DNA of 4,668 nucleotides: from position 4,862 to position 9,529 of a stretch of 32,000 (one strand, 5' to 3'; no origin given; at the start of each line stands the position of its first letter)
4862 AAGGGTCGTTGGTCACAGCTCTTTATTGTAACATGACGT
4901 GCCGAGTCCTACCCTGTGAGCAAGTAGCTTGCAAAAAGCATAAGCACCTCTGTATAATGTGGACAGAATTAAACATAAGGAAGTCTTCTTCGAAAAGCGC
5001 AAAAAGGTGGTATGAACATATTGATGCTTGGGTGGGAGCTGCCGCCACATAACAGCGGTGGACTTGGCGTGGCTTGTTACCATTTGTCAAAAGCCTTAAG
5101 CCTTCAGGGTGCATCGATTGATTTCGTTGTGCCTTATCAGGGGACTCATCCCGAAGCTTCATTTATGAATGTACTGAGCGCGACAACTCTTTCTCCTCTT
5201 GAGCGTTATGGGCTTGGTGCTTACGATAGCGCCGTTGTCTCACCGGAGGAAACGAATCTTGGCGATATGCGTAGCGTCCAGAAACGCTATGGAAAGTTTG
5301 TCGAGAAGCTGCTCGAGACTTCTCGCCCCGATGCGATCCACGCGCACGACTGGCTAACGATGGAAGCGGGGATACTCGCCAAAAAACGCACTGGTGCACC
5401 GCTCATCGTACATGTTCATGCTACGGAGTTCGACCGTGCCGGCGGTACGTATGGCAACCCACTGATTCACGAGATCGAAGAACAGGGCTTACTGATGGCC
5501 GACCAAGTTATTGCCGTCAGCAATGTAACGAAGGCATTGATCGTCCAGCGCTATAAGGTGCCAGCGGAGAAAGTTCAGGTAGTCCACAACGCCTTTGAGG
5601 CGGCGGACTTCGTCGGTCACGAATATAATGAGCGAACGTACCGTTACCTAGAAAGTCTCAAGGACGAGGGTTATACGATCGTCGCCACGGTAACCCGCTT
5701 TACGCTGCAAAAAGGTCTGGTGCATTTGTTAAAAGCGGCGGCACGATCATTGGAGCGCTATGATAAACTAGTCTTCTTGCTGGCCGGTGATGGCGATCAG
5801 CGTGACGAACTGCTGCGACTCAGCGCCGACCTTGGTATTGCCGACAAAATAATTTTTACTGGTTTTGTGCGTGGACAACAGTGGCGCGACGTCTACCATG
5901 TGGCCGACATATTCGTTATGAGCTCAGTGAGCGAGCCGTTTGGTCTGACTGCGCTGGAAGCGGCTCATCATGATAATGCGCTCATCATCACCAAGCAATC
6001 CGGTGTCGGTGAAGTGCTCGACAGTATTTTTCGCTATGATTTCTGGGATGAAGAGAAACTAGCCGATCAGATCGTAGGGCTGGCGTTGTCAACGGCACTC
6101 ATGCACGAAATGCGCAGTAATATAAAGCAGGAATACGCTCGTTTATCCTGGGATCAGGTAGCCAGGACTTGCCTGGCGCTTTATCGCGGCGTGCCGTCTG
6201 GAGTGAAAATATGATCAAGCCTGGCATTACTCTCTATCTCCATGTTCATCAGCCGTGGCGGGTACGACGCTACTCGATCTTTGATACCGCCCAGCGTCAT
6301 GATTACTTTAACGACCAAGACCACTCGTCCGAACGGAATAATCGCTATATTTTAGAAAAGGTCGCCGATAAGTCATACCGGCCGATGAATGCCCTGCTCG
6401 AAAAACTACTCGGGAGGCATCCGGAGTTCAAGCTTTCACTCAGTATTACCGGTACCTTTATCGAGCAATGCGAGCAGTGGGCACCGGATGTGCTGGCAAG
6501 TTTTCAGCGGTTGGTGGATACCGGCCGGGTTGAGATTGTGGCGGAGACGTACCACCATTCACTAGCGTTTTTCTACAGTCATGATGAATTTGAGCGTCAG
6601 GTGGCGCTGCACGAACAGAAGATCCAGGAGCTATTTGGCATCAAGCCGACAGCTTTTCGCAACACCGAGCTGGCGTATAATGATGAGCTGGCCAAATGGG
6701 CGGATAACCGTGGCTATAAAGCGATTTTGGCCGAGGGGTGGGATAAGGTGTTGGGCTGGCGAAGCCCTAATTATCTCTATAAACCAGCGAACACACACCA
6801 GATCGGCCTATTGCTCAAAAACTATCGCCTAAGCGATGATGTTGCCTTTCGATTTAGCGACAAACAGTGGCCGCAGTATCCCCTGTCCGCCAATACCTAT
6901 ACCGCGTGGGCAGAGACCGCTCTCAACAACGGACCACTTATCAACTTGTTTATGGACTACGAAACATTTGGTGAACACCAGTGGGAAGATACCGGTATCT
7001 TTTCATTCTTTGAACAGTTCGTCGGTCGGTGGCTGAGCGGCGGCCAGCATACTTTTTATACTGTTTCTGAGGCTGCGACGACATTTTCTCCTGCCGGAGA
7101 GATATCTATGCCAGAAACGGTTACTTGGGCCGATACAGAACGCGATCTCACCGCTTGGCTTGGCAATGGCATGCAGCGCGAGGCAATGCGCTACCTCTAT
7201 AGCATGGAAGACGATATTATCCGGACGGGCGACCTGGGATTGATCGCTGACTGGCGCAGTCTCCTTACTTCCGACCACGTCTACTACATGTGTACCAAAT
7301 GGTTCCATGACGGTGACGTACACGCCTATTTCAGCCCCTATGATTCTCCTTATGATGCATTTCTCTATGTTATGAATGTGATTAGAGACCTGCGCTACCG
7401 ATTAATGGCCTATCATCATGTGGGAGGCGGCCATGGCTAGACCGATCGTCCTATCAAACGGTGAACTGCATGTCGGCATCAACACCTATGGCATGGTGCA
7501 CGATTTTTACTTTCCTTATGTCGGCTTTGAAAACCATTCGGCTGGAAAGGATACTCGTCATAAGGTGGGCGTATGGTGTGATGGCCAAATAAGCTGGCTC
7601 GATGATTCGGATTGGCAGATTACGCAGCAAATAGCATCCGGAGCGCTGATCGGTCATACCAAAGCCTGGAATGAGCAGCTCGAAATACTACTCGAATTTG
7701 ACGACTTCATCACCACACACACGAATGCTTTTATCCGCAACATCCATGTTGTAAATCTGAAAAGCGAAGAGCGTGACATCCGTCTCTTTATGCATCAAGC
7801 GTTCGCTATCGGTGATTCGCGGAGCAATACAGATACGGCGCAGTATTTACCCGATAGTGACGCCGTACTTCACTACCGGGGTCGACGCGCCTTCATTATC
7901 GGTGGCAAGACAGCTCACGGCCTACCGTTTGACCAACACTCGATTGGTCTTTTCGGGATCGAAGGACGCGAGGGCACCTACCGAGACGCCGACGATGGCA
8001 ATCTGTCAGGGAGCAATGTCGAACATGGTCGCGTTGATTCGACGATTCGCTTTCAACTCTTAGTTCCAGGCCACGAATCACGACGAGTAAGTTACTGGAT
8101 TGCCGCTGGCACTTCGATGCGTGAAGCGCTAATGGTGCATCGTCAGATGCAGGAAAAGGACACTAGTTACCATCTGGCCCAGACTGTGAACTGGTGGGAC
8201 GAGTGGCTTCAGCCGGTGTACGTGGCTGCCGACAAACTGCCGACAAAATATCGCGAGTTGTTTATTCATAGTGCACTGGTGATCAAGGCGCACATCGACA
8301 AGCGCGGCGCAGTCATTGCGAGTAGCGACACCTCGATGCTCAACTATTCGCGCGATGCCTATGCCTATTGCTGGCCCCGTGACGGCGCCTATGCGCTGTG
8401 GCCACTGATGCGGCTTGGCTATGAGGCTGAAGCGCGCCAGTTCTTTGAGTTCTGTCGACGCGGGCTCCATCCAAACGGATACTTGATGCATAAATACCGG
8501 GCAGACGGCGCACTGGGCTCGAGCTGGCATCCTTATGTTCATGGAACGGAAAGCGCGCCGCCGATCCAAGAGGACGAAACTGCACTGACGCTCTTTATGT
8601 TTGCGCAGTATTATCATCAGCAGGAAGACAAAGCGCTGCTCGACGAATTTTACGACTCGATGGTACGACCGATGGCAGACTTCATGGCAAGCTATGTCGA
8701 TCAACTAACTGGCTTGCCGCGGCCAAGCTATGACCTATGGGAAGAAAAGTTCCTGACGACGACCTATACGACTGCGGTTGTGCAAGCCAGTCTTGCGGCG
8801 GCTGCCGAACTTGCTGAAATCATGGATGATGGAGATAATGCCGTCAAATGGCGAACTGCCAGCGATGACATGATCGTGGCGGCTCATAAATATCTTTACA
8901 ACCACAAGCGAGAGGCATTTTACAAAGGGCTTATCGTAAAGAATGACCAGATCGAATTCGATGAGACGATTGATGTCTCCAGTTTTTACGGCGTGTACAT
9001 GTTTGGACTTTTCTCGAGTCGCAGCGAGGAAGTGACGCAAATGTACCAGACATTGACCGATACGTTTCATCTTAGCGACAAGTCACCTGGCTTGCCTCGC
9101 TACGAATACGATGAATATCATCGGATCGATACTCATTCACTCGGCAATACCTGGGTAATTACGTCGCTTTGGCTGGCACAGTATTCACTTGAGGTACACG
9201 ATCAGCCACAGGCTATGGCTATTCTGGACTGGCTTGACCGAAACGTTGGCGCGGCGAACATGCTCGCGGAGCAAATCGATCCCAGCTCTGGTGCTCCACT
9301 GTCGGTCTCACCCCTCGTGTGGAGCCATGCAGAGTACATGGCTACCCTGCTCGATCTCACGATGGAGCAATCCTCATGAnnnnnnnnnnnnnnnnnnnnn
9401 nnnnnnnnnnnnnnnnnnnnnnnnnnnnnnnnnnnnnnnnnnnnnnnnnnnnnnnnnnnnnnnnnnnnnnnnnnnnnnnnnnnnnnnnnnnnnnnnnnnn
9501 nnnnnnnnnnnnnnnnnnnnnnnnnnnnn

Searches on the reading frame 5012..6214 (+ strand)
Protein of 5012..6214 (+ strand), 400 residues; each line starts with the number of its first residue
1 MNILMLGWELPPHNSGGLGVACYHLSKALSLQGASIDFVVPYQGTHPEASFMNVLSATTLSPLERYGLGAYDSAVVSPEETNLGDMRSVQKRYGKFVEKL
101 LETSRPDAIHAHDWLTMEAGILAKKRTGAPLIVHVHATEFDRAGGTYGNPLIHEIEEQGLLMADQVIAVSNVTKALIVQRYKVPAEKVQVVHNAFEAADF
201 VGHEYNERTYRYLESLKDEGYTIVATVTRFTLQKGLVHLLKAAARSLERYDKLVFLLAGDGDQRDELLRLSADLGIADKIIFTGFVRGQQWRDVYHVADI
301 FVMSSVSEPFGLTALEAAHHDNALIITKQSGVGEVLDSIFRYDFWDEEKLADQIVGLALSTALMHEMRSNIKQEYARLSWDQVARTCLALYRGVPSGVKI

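Call 58: search_protein_families(library=pfam, proteins=[window:5012-6214:+], max_evalue=0.001)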
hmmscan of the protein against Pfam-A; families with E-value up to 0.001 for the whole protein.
window:5012-6214:+ (400 aa): 6 families
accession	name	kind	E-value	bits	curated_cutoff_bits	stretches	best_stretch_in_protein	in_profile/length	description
PF00534.26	Glycos_transf_1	-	6.3e-25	88.1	26.4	1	215-370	9-168/172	Glycosyl transferases group 1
PF13439.12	Glyco_transf_4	-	5.9e-22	78.9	28.5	1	16-194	2-165/170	Glycosyltransferase Family 4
PF13692.12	Glyco_trans_1_4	-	2.9e-21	76.6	27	1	223-357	3-139/142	Glycosyl transferases group 1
PF13579.12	Glyco_trans_4_4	-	1.3e-20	74.7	29.7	1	16-193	1-157/158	Glycosyl transferase 4-like domain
PF08323.17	Glyco_transf_5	-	1.4e-16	61.4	22.7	1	2-175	1-222/239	Starch synthase catalytic domain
PF20706.3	GT4-conflict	-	5e-08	32.8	26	1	290-341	274-325/385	Family 4 Glycosyltransferase in conflict systems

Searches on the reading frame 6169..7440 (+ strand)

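Call 58: search_protein_families(library=pfam, proteins=[window:6169-7440:+], max_evalue=0.001)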
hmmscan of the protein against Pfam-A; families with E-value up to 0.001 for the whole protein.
window:6169-7440:+ (423 aa): 2 families
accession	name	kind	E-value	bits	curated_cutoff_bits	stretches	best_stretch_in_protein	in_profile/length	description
PF03065.20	Glyco_hydro_57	-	1.4e-67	228.5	21.2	1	22-315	2-291/291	Glycosyl hydrolase family 57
PF01522.26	Polysacc_deac_1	-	1.4e-07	31.9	23.1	1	105-185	44-123/124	Polysaccharide deacetylase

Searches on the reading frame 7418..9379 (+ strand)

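Call 58: search_protein_families(library=pfam, proteins=[window:7418-9379:+], max_evalue=0.001)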
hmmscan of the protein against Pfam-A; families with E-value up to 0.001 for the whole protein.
window:7418-9379:+ (653 aa): 2 families
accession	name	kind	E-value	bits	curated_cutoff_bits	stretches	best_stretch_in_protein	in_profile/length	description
PF00723.27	Glyco_hydro_15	-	3.4e-25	89.3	22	1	277-589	2-328/427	Glycosyl hydrolases family 15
PF22422.2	MGH1-like_GH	-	0.00078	19.5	27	1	451-629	175-349/356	Mannosylglycerate hydrolase MGH1-like glycoside hydrolase domain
